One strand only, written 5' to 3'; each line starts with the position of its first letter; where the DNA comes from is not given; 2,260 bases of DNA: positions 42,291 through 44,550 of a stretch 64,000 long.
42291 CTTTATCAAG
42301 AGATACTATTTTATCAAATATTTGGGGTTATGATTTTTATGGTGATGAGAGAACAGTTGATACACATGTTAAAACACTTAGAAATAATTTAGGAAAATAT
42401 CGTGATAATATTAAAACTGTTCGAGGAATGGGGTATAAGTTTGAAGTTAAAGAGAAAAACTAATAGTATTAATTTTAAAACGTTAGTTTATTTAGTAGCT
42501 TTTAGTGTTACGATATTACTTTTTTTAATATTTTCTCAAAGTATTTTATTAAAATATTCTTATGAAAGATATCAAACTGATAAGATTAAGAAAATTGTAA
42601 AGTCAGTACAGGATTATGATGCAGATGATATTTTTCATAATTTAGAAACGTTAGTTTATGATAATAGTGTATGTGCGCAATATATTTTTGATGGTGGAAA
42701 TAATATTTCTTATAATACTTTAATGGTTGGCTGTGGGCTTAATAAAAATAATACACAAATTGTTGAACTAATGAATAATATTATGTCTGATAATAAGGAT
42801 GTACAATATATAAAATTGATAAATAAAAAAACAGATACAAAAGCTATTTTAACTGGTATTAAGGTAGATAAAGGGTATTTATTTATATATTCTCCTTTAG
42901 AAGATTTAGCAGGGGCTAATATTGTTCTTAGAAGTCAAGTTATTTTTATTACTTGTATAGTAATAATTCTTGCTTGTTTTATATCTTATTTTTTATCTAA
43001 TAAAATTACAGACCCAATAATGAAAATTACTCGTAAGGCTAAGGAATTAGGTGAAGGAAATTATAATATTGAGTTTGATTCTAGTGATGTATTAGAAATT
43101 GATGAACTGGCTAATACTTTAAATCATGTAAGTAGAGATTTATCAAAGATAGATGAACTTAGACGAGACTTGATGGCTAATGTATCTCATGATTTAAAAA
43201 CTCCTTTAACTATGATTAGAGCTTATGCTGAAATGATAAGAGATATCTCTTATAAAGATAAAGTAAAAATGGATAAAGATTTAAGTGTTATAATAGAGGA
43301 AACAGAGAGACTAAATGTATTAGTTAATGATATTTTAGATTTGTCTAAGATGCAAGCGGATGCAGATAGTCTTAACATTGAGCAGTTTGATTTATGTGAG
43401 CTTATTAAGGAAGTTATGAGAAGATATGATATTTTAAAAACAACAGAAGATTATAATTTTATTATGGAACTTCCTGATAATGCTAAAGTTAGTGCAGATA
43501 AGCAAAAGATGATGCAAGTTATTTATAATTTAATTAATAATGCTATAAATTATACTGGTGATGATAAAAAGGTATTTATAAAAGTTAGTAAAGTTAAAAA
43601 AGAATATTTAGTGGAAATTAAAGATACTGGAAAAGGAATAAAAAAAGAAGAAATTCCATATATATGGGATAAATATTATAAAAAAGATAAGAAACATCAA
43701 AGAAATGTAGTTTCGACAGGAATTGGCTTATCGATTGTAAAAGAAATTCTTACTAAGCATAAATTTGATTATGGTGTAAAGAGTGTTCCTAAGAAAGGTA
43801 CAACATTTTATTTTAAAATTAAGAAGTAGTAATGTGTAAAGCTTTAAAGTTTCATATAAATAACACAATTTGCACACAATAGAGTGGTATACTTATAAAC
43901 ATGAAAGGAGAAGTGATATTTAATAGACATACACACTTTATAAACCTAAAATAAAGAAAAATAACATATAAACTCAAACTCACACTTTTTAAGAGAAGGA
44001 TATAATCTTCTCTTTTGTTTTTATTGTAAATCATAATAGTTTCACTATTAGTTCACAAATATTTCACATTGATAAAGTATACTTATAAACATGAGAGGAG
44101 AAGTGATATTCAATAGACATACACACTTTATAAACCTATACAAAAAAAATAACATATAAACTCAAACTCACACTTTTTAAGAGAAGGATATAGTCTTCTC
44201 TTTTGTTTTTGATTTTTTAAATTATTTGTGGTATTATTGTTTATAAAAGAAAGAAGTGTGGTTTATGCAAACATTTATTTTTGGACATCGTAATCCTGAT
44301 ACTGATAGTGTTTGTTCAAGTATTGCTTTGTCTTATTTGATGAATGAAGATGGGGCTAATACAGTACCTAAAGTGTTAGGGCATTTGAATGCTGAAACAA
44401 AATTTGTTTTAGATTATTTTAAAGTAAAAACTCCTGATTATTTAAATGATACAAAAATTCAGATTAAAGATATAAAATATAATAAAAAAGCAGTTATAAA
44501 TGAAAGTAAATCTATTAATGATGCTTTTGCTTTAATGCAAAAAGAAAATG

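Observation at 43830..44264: Tandem 191-bp duplication with two intrinsic terminators and a mini-ORF in the leader of the CBS-pyrophosphatase gene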

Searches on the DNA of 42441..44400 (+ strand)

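Call 4: search_rna_families(source=window, start=43700, end=44400, threshold=evalue, max_evalue=10, show_alignments=3)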
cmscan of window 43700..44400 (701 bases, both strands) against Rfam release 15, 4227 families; matches with E-value up to 10: 4.
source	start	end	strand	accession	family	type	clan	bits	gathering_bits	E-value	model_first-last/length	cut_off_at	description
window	43991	44045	-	RF02844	RefA9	Gene; antisense;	-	20.8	49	1.3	1-64/64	no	Enterococcus sRNA A9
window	43978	44037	-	RF01564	DdR14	Gene; snRNA; snoRNA; CD-box;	-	19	80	9.3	1-65/65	no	D. discoideum snoRNA DdR14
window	44109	44145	-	RF01361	CRISPR-DR48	Gene; CRISPR;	-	16.3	50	7.2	1-37/37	no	CRISPR RNA direct repeat element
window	43800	43846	+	RF03061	uxuA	Gene; sRNA;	-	15.4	66.8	7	1-89/89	no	uxuA RNA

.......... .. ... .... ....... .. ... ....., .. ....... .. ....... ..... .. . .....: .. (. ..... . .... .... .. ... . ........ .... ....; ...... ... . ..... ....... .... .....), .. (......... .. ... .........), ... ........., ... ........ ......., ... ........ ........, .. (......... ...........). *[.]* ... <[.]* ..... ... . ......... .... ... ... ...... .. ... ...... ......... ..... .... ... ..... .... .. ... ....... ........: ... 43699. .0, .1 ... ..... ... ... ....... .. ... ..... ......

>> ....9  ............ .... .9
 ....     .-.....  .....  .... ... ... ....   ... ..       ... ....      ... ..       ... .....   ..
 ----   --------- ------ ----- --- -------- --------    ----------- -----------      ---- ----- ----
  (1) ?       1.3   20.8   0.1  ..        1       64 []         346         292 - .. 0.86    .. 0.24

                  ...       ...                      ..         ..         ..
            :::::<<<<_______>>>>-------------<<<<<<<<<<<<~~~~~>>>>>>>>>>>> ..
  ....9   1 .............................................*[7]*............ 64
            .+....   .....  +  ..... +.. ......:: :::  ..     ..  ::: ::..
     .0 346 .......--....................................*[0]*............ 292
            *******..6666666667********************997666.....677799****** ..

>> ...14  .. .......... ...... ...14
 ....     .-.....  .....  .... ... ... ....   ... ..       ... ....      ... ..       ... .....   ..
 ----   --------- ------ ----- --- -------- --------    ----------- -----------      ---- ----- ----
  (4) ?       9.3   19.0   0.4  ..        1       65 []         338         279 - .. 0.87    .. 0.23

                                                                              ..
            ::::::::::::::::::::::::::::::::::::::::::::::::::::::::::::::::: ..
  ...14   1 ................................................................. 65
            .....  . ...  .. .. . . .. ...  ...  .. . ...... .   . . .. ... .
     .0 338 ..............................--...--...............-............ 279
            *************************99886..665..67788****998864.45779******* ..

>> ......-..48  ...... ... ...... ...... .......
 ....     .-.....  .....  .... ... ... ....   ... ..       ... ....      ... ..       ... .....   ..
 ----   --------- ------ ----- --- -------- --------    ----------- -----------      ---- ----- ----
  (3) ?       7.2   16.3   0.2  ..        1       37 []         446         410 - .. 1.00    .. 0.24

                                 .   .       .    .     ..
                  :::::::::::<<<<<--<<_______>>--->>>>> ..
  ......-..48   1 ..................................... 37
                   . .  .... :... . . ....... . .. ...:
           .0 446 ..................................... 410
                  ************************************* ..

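Call 58: build_rna_model(alignment_id=A3, structure=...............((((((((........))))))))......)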
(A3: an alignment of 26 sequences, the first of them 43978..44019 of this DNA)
Model R1 built from alignment A3 (26 sequences, 45 columns); structure: as given.
model positions 42; base pairs 8; branch points 0; effective number of sequences 16.74; information 1.305 bits per position. Calibrated on 0.2 Mb of random sequence (short: E-values are rough).
structure used (alignment columns):
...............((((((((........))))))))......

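Call 60: search_with_rna_model(model_id=R1, sources=[window, L011, L012, L013, L014, L015, L016, L017, L018, L019, L020, L021, L022, L023, L024, L025, L026, L027, L028, L029, L030, L031, L032, L033, L034, L035, L036, L037, L038, L039, L040, L041, L042, L043, L044, L045, L046, L047, L048, L049, L050, L051, L052, L053, L054, L055, L056, L057, L058, L059, L060, L061, L062, L063, L064, L065, L066, L067, L068, L069, L070, L071, L072, L073, L074, L075, L076, L077, L078, L079, L080, L081, L082, L083, L084, L085, L086, L087, L088, L089, L090, L091, L092, L093, L094, L095, L096, L097, L098, L099, L100, L101, L102, L103, L104, L105, L106, L107, L108, L109], max_evalue=0.01, make_alignment=true)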
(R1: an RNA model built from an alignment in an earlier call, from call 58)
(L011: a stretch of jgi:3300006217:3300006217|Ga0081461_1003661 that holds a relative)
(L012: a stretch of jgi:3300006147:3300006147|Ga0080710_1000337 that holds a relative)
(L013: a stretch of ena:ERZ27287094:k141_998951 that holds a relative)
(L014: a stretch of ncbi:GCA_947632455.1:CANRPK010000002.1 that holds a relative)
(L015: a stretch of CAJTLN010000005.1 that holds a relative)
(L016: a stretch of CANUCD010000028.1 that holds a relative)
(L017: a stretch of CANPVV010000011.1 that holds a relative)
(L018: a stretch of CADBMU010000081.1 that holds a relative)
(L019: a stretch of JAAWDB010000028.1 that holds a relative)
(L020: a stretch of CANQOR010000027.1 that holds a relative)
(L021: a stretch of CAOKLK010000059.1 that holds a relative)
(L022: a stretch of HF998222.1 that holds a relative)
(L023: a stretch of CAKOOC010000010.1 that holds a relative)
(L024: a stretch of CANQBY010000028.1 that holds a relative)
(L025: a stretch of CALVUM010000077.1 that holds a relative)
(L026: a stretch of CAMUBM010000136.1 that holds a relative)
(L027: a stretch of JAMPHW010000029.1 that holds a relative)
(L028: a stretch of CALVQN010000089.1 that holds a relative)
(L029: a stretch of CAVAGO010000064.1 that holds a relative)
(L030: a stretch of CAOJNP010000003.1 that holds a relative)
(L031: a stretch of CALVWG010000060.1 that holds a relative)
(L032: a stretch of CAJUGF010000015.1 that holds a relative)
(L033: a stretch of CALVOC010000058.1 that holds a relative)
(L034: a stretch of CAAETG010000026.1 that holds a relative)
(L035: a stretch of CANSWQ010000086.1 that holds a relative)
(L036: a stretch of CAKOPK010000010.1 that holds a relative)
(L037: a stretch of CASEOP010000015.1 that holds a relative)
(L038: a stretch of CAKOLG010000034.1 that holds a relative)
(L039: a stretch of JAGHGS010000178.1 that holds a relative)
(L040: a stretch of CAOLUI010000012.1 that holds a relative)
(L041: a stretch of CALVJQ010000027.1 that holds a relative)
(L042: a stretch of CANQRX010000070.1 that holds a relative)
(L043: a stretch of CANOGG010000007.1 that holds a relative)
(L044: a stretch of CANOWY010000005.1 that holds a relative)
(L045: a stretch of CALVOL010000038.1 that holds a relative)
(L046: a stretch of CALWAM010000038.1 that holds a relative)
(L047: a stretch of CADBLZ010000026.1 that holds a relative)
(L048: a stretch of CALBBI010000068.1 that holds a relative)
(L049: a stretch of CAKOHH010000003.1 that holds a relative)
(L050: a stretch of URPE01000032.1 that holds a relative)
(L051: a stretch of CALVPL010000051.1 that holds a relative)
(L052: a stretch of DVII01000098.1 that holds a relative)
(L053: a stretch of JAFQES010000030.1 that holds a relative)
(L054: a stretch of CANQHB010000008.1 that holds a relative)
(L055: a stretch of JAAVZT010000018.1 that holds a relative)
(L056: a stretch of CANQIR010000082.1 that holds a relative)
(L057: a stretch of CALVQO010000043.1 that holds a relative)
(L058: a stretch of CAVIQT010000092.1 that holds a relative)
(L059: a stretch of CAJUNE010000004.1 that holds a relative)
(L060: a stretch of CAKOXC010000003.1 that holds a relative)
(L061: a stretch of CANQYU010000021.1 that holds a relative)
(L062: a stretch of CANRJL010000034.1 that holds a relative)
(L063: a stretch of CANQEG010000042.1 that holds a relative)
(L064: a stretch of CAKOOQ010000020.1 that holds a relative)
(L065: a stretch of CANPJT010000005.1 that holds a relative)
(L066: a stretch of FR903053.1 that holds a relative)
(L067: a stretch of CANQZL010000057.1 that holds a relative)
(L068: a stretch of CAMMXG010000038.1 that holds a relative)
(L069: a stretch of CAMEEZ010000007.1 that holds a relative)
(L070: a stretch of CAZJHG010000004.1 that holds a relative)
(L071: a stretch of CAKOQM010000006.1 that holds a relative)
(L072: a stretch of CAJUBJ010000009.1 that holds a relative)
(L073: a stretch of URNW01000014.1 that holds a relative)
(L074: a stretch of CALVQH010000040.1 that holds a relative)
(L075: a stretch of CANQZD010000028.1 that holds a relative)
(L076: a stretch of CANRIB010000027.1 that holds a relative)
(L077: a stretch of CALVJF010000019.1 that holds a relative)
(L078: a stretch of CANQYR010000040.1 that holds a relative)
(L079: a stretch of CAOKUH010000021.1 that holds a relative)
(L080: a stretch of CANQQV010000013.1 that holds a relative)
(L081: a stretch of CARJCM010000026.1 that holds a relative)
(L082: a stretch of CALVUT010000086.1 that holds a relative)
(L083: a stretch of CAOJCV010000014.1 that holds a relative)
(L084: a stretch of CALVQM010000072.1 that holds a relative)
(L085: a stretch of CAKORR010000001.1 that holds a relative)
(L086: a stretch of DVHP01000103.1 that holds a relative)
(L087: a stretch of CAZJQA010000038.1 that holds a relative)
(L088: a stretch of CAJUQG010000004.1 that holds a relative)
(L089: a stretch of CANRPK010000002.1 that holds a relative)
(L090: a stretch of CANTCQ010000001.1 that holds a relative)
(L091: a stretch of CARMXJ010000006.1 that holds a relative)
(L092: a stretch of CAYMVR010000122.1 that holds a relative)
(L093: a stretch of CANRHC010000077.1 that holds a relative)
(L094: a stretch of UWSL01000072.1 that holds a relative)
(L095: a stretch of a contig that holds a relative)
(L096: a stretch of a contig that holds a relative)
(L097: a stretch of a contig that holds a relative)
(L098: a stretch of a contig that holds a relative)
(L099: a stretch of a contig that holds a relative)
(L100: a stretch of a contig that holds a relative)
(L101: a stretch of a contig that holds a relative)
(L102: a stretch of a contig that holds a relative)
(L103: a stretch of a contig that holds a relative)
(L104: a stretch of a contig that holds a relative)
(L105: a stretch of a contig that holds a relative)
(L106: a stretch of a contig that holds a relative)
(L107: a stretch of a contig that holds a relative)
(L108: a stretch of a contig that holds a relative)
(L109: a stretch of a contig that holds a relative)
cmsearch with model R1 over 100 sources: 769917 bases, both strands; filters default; matches with E-value up to 0.01: 109.
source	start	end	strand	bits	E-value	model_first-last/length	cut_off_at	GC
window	43978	44019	+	64.4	1.4e-12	1-42/42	no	0.29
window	44166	44207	+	62.6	3.6e-12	1-42/42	no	0.31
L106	6761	6803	-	62.5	3.7e-12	1-42/42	no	0.28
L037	7112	7153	-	62.3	4.2e-12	1-42/42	no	0.31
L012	5568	5609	+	60.6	1.1e-11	1-42/42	no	0.29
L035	4202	4243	+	60.6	1.1e-11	1-42/42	no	0.29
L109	7489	7530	+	60.6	1.1e-11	1-42/42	no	0.29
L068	740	782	+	60.5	1.2e-11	1-42/42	no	0.28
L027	5558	5601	+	60.2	1.3e-11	1-42/42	no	0.32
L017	5392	5434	+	60.2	1.3e-11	1-42/42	no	0.3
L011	4174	4216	+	58.6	3.2e-11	1-42/42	no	0.3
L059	6230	6272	-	58.6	3.2e-11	1-42/42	no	0.3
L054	613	653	+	58.5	3.4e-11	1-42/42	no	0.32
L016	6736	6777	-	58.1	4.3e-11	1-42/42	no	0.31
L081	5341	5383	-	57.6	5.5e-11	1-42/42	no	0.3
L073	3946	3986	+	56.7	9.4e-11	1-42/42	no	0.32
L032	7471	7512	-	56.5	1e-10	1-42/42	no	0.29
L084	1949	1989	-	56.3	1.1e-10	1-42/42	no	0.34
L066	4579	4619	+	56.2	1.2e-10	1-42/42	no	0.34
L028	569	608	-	55.5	1.7e-10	1-42/42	no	0.35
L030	1846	1887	-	55.3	2e-10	1-42/42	no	0.26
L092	1960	2003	+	55.1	2.2e-10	1-42/42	no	0.34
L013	5534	5577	+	54.9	2.5e-10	1-42/42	no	0.27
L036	3553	3596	-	54.9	2.5e-10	1-42/42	no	0.27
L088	1654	1695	+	54.8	2.5e-10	1-42/42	no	0.31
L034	4933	4973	+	54.8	2.6e-10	1-42/42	no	0.37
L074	2131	2171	-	54.8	2.6e-10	1-42/42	no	0.37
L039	172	215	-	54.8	2.6e-10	1-42/42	no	0.27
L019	6438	6479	+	54.7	2.7e-10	1-42/42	no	0.29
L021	4810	4852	-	53.6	5e-10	1-42/42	no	0.28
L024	6054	6094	-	51.4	1.7e-09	1-42/42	no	0.32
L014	5515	5556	+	50.7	2.4e-09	1-42/42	no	0.29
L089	3863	3904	-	50.7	2.4e-09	1-42/42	no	0.29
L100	235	273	-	47.7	1.3e-08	1-42/42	no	0.31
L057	1537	1578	-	47.5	1.5e-08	1-42/42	no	0.36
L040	1973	2015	-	46.2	3e-08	1-42/42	no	0.3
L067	5982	6021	-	45.6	4e-08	1-42/42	no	0.3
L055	3483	3520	+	44.1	9.3e-08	1-42/42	no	0.29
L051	2881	2933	+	43.7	1.2e-07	1-42/42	no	0.38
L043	4595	4639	-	42.7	2e-07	1-42/42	no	0.27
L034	5144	5185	+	42.1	2.8e-07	1-42/42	no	0.31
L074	1919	1960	-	42.1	2.8e-07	1-42/42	no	0.31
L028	375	415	-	42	3e-07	1-42/42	no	0.37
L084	1761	1802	-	41.4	4.2e-07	1-42/42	no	0.38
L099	2073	2123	+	41.3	4.3e-07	1-42/42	no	0.37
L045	5190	5240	+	41.3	4.3e-07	1-42/42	no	0.37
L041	7854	7896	+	40.9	5.5e-07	1-42/42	no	0.23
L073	4142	4182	+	40.5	6.7e-07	1-42/42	no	0.24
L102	3029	3074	+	40.4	7.1e-07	1-42/42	no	0.26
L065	4605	4646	-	39.9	9.3e-07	1-42/42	no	0.29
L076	4920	4958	+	39.9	9.4e-07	1-42/42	no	0.28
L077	913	953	+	39.8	9.7e-07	1-42/42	no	0.24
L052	249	293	+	39.3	1.3e-06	1-42/42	no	0.27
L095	1803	1844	-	39.3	1.3e-06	1-42/42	no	0.29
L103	2704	2743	-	38.9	1.6e-06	1-42/42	no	0.28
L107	6178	6228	+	38.9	1.6e-06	1-42/42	no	0.37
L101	1539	1589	+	38.5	2e-06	1-42/42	no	0.33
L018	5147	5193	-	38.2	2.4e-06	1-42/42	no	0.26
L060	4196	4242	+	38.2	2.4e-06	1-42/42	no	0.26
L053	5092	5132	+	37.6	3.3e-06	1-42/42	no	0.37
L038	1791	1833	+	37.5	3.5e-06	1-42/42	no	0.26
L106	6564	6605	-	37.1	4.4e-06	1-42/42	no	0.31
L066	4778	4818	+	37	4.5e-06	1-42/42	no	0.27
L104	4745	4788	-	37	4.6e-06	1-42/42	no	0.27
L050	7937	7984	+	36.7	5.3e-06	1-42/42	no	0.27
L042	3385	3420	+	36.6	5.6e-06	1-42/42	no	0.25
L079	4204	4247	+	36.3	6.8e-06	1-42/42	no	0.25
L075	3272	3328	-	36.3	6.9e-06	1-42/42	no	0.25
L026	773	813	+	36.1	7.7e-06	1-42/42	no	0.29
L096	5162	5202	+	35.8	8.9e-06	1-42/42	no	0.29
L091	787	831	-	35.7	9.2e-06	1-42/42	no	0.29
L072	4937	4979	-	35.6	1e-05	1-42/42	no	0.3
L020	6844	6885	+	35.6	1e-05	1-42/42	no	0.29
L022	7520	7558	+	35.3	1.2e-05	1-42/42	no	0.33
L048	1958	1996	-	35.3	1.2e-05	1-42/42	no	0.33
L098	5774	5812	+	35.3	1.2e-05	1-42/42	no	0.31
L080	5243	5282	-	35.1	1.3e-05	1-42/42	no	0.35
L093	3662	3713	+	35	1.4e-05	1-42/42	no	0.25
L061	1916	1955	-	34.9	1.4e-05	1-42/42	no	0.22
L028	176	218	-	34.6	1.7e-05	1-42/42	no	0.33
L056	2045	2084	+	34.6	1.7e-05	1-42/42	no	0.28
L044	3160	3205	+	34.5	1.8e-05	1-42/42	no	0.33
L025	3405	3455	+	34.3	2.1e-05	1-42/42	no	0.37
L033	1386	1436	-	34.3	2.1e-05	1-42/42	no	0.37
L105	5514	5564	+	34.3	2.1e-05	1-42/42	no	0.37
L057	1339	1377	-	34.3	2.1e-05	1-42/42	no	0.31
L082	1226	1273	-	34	2.4e-05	1-42/42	no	0.35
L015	832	873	+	33.9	2.5e-05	1-42/42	no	0.29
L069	6829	6876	-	33.8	2.7e-05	1-42/42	no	0.25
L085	7910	7950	-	33.7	2.8e-05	1-42/42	no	0.29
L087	2204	2256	-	32.8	4.5e-05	1-42/42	no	0.25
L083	92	138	-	32.6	5.3e-05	1-42/42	no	0.34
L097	7173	7217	+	32.5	5.4e-05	1-42/42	no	0.24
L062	6782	6832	+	32.5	5.5e-05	1-42/42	no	0.25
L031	4556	4605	+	32.4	5.9e-05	1-42/42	no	0.36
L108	1095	1138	+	32.4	5.9e-05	1-42/42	no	0.25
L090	5513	5559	+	32.1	6.8e-05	1-42/42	no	0.28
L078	2796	2835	-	31.5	9.7e-05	1-42/42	no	0.28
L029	3474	3518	-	31.4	0.0001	1-42/42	no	0.29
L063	79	123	-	31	0.00012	1-42/42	no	0.33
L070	7317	7360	+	30.6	0.00015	1-42/42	no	0.32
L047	5618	5659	+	27.5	0.00086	1-42/42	no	0.38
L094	7675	7713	+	27.4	0.00088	1-42/42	no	0.31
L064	5939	5986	+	27.3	0.00094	1-42/42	no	0.38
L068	943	984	+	27.1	0.001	1-42/42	no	0.36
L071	4257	4305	+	26.8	0.0012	1-42/42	no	0.37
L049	4206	4254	+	26.8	0.0013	1-42/42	no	0.37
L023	56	86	-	26.1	0.0018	1-42/42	no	0.23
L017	3131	3165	+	24.1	0.0054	9-42/42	no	0.2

Alignment A4: 109 matches aligned to the model, 77 columns, each read 5' to 3' on its own strand. Consensus structure (alignment columns), stored with it:
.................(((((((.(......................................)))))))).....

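Call 78: search_rna_families(sources=[L141, L142, L143], threshold=gathering)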
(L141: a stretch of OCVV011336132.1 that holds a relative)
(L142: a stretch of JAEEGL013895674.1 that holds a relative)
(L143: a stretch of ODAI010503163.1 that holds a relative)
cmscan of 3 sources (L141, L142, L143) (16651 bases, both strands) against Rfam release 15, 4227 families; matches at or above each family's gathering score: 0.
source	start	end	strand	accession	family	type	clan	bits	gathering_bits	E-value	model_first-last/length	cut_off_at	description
